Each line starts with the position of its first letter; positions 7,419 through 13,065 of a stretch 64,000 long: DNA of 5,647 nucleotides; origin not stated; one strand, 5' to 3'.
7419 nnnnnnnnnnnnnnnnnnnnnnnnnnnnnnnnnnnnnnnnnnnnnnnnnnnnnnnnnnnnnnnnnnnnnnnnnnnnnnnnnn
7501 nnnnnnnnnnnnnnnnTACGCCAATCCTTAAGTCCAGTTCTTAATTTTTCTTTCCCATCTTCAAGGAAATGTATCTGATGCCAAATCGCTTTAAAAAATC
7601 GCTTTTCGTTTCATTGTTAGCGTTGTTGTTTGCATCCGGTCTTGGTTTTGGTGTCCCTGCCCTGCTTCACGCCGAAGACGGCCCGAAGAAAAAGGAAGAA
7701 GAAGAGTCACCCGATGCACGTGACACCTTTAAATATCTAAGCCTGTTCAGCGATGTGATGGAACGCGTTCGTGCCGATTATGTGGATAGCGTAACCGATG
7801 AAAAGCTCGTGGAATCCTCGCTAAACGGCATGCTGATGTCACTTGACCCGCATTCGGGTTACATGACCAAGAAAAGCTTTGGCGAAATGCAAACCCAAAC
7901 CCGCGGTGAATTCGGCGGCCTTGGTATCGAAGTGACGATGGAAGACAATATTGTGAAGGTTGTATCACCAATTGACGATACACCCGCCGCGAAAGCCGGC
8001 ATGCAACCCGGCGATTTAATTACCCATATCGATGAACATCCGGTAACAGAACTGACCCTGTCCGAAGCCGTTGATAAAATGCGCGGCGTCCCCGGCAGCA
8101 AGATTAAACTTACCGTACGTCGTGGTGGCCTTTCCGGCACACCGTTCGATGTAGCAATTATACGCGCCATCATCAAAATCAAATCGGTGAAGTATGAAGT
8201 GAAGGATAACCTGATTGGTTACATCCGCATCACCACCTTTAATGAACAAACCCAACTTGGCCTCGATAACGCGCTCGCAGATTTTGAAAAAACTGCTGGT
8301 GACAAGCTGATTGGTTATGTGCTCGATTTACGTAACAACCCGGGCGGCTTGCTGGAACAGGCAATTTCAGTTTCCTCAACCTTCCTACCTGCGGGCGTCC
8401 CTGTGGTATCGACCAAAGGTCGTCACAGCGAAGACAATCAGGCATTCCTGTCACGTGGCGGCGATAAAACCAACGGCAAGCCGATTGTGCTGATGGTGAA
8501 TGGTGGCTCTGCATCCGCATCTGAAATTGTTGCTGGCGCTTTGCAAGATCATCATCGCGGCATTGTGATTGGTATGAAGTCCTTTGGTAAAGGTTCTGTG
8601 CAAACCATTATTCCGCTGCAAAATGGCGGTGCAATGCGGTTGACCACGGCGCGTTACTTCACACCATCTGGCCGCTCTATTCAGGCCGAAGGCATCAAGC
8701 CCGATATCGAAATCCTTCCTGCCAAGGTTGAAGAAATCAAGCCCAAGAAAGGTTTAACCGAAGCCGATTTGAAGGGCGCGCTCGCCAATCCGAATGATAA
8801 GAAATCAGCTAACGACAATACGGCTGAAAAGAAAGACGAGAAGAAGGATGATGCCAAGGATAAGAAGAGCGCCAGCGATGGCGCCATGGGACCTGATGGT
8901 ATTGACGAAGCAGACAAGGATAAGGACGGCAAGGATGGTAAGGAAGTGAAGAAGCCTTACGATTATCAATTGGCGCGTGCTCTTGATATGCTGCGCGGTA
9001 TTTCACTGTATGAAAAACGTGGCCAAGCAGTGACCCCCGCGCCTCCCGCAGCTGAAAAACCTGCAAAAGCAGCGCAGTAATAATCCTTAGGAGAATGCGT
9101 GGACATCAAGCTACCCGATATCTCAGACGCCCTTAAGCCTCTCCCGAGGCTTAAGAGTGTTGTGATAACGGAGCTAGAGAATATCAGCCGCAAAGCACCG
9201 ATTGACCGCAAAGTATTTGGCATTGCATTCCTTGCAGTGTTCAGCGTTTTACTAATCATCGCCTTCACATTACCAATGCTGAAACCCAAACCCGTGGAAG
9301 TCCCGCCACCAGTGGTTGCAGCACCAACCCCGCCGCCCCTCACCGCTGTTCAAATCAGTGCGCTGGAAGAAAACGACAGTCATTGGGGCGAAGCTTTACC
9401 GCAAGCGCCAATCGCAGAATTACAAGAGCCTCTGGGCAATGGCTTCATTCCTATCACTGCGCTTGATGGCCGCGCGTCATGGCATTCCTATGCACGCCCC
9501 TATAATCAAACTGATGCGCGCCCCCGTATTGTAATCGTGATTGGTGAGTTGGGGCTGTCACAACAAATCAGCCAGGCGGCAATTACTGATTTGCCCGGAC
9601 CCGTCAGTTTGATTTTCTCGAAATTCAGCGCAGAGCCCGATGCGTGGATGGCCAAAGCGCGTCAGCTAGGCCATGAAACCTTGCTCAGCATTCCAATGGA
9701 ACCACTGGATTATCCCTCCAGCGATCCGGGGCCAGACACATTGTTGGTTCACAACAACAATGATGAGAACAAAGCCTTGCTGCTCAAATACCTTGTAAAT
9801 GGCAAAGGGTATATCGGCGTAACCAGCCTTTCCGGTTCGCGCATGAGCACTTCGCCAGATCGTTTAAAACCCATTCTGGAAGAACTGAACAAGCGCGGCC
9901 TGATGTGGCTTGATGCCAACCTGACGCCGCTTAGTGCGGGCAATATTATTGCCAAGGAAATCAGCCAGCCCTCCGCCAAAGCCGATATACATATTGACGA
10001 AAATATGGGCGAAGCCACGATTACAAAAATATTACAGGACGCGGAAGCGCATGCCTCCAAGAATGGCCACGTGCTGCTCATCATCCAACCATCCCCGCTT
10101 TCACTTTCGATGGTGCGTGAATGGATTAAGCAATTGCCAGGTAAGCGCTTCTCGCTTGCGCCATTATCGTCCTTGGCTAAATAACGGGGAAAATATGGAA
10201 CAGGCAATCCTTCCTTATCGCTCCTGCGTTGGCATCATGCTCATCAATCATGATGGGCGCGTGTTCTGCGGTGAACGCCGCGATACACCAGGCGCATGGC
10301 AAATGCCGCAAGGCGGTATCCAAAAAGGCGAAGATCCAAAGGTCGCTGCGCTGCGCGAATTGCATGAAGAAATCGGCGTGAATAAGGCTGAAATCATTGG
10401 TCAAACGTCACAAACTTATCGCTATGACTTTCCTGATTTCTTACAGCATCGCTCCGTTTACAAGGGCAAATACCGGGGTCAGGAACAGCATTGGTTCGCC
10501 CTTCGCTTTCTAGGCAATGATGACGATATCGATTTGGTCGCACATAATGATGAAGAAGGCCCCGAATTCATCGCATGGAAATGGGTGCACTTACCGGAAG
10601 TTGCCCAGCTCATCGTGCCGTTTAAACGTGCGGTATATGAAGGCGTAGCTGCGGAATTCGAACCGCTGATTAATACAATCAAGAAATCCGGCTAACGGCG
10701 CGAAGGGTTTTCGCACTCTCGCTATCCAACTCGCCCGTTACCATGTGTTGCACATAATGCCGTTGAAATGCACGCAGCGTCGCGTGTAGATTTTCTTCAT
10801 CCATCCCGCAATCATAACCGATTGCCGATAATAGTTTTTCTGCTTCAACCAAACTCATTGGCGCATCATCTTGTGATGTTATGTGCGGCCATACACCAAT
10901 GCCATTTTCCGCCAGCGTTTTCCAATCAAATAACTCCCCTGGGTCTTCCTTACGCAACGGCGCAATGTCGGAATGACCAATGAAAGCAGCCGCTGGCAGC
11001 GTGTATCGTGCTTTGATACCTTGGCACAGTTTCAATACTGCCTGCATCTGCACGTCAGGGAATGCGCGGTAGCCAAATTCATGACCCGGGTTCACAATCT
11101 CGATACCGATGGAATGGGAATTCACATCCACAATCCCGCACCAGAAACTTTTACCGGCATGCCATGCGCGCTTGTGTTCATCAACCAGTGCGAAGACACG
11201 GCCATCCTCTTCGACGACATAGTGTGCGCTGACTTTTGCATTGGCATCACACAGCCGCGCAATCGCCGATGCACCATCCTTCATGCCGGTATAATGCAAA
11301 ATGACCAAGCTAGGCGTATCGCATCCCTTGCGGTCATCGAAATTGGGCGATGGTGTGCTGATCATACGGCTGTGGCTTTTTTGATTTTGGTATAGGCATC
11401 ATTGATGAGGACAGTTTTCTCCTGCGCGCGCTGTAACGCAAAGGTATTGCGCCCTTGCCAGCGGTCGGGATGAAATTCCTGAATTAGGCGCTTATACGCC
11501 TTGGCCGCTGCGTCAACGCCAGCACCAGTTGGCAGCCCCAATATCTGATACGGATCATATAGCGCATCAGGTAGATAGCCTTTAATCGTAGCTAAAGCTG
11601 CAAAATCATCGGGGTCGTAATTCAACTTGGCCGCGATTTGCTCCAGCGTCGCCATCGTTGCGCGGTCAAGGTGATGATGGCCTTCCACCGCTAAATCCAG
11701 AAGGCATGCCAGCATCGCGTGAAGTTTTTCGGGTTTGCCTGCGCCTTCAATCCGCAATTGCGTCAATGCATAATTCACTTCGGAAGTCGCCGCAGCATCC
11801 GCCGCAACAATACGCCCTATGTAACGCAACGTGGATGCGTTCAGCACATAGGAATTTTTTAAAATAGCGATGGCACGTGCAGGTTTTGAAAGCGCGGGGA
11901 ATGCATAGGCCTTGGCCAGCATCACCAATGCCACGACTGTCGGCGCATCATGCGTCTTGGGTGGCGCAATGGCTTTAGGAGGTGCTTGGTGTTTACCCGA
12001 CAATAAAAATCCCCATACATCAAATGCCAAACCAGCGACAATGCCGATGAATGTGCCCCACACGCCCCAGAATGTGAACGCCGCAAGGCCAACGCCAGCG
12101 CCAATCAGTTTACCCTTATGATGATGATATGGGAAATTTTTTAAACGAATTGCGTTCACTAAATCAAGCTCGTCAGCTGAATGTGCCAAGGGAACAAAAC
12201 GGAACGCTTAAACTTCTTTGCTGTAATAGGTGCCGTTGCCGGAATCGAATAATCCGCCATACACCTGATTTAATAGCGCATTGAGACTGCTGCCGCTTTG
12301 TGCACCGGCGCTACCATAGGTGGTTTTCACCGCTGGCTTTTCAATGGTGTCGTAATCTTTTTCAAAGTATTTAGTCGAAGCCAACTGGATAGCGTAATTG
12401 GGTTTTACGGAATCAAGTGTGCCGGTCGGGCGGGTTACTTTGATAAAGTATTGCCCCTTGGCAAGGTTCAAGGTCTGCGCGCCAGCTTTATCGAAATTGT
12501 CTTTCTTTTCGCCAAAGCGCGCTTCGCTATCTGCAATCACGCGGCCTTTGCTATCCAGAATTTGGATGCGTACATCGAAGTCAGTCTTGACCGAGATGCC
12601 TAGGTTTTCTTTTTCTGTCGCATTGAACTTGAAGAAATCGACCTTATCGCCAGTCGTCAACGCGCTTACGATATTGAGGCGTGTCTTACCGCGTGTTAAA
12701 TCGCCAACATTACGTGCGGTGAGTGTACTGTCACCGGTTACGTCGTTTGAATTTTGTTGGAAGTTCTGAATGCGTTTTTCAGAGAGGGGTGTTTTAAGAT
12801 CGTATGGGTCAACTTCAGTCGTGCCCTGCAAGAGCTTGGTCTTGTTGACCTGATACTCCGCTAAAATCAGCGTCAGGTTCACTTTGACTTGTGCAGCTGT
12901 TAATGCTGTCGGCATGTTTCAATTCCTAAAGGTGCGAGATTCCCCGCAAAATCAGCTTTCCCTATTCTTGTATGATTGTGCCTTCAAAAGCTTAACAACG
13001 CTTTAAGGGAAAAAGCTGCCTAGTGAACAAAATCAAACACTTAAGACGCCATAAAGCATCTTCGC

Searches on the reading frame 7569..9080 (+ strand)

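Call 101: search_protein_families(library=pfam, proteins=[window:7569-9080:+], max_evalue=0.001)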
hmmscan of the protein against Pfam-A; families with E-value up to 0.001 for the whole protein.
window:7569-9080:+ (503 aa): 5 families
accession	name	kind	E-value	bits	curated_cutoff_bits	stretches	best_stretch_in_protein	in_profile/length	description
PF03572.23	Peptidase_S41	-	9.8e-56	188.3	24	1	216-382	2-165/165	Peptidase family S41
PF13180.12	PDZ_2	-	1e-14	55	27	1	116-187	1-71/80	PDZ domain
PF17820.7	PDZ_6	-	5.6e-13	48.9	27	1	131-185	2-54/54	PDZ domain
PF00595.29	PDZ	-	1.1e-09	38.9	23.2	1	114-183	8-80/81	PDZ domain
PF22694.1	CtpB_N-like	-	1.5e-07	32.2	27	1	27-102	9-84/85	Activating protease CtpB N-terminal domain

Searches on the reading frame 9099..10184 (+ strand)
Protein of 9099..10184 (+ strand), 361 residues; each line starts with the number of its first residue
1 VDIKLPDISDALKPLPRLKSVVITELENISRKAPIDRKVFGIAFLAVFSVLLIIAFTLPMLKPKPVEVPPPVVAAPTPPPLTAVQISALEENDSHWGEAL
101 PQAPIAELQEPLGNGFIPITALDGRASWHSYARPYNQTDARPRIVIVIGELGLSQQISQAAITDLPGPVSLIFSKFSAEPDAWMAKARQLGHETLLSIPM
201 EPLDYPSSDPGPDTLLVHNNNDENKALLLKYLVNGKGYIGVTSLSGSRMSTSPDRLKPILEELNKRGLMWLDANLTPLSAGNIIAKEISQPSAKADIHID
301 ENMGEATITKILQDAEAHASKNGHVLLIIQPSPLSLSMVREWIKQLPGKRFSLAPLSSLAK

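Call 101: search_protein_families(library=pfam, proteins=[window:9099-10184:+], max_evalue=0.001)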
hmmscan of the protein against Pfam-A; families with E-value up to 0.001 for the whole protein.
window:9099-10184:+ (361 aa): 1 family
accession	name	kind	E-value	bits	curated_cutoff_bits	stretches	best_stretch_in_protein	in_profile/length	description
PF04748.18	Polysacc_deac_2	-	1.2e-48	165.5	27.5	1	146-359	1-211/212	Divergent polysaccharide deacetylase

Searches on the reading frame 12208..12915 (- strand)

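Call 7: search_protein_families(library=pfam, proteins=[window:12208-12915:-], max_evalue=0.01)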
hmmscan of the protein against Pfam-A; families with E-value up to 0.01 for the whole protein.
window:12208-12915:- (235 aa): 2 families
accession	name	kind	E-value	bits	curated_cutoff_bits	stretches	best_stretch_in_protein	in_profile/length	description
PF04151.21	PPC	-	3.8e-05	24.9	25.9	1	92-161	2-69/70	Bacterial pre-peptidase C-terminal domain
PF18962.6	Por_Secre_tail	-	0.00042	21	27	1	104-164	9-66/75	Secretion system C-terminal sorting domain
